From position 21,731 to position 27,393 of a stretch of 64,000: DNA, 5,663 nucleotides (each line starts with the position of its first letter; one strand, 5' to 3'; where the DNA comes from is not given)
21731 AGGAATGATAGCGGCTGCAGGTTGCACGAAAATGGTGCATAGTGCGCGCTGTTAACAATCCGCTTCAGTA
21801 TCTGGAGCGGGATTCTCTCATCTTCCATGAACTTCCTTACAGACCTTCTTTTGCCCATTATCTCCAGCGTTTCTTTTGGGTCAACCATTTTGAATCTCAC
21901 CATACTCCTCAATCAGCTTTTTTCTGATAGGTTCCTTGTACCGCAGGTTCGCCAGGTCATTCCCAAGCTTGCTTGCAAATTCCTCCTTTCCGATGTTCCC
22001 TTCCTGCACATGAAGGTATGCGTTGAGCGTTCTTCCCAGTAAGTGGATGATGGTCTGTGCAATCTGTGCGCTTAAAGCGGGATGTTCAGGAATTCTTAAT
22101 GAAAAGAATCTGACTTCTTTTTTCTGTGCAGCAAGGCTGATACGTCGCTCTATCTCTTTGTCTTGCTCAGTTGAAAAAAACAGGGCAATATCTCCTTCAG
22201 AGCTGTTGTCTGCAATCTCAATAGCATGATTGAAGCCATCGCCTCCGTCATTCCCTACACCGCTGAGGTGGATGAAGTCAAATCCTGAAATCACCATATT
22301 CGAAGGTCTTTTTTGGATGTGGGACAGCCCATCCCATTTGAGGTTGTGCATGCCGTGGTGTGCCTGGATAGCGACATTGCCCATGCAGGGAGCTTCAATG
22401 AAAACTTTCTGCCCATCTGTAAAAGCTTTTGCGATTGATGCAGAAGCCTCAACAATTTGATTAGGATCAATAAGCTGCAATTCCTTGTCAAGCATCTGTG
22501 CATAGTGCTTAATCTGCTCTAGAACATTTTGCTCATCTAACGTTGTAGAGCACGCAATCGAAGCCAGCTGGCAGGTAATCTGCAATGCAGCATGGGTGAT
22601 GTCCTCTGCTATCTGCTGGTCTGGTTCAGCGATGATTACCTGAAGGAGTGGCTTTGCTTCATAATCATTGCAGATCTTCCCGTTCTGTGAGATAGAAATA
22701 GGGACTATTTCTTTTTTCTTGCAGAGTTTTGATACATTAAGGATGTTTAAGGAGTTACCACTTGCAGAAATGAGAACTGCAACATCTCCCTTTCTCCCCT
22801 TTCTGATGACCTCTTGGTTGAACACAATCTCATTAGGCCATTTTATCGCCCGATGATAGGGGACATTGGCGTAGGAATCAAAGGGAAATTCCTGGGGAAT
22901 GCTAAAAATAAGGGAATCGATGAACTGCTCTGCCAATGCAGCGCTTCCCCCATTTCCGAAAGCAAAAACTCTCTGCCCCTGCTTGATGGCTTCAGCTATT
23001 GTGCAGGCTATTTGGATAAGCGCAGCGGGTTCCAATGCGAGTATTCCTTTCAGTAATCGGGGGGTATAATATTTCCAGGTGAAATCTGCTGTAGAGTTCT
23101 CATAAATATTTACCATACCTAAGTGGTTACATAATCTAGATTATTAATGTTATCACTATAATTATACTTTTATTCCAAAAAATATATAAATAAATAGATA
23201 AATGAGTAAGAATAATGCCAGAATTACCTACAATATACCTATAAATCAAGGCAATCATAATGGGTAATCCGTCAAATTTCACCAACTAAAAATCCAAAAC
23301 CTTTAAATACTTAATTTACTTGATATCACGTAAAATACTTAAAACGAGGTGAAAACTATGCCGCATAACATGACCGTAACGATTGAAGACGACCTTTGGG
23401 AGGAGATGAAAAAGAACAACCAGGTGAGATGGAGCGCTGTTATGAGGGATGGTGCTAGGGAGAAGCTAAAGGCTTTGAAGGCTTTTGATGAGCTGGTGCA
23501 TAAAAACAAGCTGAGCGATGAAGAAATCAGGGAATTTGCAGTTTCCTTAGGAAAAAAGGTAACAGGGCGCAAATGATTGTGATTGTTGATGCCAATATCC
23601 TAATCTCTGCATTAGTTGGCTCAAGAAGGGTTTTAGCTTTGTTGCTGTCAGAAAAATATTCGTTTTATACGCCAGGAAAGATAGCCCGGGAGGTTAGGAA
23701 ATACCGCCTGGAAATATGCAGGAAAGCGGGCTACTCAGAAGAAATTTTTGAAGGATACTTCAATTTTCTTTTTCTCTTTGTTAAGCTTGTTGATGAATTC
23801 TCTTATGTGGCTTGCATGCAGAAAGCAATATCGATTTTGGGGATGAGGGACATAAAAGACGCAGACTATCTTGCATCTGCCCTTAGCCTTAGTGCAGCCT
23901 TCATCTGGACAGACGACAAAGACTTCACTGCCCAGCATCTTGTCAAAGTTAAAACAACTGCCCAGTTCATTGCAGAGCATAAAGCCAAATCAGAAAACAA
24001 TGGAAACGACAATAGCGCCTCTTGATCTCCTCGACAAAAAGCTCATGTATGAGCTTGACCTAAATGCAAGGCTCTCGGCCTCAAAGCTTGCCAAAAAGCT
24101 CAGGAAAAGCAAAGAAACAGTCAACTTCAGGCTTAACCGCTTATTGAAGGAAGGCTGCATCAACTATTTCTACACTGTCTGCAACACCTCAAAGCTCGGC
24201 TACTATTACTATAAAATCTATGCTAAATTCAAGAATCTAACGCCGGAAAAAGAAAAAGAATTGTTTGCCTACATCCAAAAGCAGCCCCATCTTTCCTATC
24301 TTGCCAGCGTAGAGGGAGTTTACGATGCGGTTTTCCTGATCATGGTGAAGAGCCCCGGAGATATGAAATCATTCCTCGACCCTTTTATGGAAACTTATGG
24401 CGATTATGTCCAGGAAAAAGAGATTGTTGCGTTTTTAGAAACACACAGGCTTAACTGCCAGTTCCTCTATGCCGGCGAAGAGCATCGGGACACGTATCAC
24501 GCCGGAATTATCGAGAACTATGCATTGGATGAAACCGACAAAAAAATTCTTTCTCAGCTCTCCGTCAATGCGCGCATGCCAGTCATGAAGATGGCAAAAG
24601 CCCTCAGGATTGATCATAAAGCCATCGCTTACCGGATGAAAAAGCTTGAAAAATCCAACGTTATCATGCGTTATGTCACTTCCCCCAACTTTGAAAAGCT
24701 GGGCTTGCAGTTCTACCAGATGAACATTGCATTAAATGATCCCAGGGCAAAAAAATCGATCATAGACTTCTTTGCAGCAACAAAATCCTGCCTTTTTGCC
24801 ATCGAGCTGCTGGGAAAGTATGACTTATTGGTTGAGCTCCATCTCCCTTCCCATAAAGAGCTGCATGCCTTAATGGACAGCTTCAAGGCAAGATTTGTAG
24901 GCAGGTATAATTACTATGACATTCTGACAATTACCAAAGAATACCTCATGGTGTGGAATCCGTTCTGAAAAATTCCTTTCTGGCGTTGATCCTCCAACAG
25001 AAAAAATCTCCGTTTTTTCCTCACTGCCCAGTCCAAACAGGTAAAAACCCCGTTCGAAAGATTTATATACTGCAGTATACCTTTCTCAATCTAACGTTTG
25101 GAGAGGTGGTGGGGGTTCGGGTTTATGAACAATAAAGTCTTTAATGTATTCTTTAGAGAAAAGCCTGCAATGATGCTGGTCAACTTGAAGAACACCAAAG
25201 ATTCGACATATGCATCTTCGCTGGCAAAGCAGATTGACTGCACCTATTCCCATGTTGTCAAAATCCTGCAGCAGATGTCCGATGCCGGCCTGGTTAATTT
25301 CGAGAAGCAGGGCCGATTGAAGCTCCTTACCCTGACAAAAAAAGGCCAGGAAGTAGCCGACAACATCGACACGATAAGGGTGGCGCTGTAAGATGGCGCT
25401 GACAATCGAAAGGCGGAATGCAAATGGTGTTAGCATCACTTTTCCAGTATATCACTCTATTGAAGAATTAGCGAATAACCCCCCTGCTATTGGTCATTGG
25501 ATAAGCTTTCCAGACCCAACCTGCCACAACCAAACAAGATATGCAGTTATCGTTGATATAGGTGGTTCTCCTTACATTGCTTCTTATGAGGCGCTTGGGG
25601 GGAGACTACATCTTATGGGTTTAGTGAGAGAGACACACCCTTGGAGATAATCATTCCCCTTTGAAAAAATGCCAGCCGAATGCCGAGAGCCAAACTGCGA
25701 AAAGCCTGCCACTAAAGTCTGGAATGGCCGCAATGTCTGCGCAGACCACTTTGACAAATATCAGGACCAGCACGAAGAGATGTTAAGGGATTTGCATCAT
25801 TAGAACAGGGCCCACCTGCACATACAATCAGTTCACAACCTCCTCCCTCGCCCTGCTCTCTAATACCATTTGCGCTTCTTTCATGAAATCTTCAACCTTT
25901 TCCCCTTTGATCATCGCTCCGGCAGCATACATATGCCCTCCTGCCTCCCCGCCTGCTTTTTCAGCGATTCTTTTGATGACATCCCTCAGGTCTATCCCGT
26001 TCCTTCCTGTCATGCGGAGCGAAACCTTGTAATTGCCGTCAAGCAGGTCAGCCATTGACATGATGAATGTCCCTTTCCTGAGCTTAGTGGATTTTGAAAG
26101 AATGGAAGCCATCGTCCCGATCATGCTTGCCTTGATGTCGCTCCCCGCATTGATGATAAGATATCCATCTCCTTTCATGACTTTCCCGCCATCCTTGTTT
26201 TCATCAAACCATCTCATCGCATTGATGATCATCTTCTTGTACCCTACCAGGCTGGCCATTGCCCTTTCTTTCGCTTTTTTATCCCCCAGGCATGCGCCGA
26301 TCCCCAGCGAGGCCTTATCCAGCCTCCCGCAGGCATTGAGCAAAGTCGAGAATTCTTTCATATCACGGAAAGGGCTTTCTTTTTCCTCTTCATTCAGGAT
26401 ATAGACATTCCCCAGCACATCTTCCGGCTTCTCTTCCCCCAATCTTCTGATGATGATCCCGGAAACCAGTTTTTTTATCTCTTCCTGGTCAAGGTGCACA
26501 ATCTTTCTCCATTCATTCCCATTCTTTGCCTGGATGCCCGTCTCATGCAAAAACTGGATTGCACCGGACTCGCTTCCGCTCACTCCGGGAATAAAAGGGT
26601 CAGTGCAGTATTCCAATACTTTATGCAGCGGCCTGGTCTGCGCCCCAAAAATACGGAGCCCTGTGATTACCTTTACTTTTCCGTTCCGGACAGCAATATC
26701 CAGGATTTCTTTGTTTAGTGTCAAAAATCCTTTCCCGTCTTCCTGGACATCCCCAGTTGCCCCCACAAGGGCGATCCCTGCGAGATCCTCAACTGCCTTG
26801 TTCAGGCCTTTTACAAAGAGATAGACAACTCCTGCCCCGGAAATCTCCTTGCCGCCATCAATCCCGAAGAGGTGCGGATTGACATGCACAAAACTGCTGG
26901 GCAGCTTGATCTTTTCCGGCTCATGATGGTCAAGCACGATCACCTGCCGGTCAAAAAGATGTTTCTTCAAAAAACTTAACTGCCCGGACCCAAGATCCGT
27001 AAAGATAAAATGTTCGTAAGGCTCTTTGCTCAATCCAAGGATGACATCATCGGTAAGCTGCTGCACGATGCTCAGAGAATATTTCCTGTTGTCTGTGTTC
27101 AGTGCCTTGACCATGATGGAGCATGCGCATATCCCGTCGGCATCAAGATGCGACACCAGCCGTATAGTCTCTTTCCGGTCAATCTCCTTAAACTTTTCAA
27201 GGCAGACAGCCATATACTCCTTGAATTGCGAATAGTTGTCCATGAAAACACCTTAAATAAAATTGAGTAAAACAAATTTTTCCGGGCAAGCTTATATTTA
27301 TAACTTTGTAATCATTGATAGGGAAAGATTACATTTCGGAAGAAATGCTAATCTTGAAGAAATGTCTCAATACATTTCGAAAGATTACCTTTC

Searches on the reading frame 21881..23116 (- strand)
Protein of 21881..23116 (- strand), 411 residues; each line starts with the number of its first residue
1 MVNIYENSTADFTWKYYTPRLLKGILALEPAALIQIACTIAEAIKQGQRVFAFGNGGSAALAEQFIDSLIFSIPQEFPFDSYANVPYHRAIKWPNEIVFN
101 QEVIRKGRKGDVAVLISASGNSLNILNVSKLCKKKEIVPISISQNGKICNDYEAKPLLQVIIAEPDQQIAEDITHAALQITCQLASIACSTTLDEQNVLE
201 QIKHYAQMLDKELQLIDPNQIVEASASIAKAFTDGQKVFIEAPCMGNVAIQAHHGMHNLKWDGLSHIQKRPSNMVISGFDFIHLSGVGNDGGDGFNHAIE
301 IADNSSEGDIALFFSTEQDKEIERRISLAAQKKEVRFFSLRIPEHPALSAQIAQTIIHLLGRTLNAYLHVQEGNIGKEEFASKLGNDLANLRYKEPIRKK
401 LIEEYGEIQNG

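Call 86: search_protein_families(library=pfam, max_evalue=0.0001, proteins=[window:21881-23116:-])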
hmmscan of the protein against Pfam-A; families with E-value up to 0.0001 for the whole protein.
window:21881-23116:- (411 aa): 1 family
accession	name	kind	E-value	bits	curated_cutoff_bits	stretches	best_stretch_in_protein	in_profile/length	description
PF13580.11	SIS_2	-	3.2e-12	47.1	27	1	20-141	8-135/138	SIS domain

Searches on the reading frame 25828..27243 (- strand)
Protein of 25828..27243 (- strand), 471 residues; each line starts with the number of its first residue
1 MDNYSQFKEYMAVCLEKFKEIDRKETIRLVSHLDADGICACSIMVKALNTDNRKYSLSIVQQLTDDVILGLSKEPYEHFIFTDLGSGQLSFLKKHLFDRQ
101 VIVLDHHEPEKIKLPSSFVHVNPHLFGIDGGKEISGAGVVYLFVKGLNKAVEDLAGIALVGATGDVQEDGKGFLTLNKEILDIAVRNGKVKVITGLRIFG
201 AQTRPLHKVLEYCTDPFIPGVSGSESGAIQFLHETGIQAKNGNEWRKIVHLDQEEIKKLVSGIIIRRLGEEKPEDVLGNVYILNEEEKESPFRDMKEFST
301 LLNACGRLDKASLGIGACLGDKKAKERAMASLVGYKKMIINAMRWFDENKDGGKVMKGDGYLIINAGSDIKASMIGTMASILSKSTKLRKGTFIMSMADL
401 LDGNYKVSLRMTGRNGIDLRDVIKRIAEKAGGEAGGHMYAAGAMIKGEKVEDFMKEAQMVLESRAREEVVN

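Call 86: search_protein_families(library=pfam, max_evalue=0.0001, proteins=[window:25828-27243:-])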
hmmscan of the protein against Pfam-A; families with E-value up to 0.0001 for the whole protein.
window:25828-27243:- (471 aa): 3 families
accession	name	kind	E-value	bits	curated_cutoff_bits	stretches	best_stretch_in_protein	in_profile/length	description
PF21763.2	DHH_CID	-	3.7e-24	85.4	27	1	198-275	1-78/84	DHH-CID domain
PF02272.25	DHHA1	-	4.9e-14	53.1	25.9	1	362-462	4-101/102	DHHA1 domain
PF01368.27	DHH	-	1.1e-09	39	28.1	1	27-161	2-124/125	DHH family, N-terminal domain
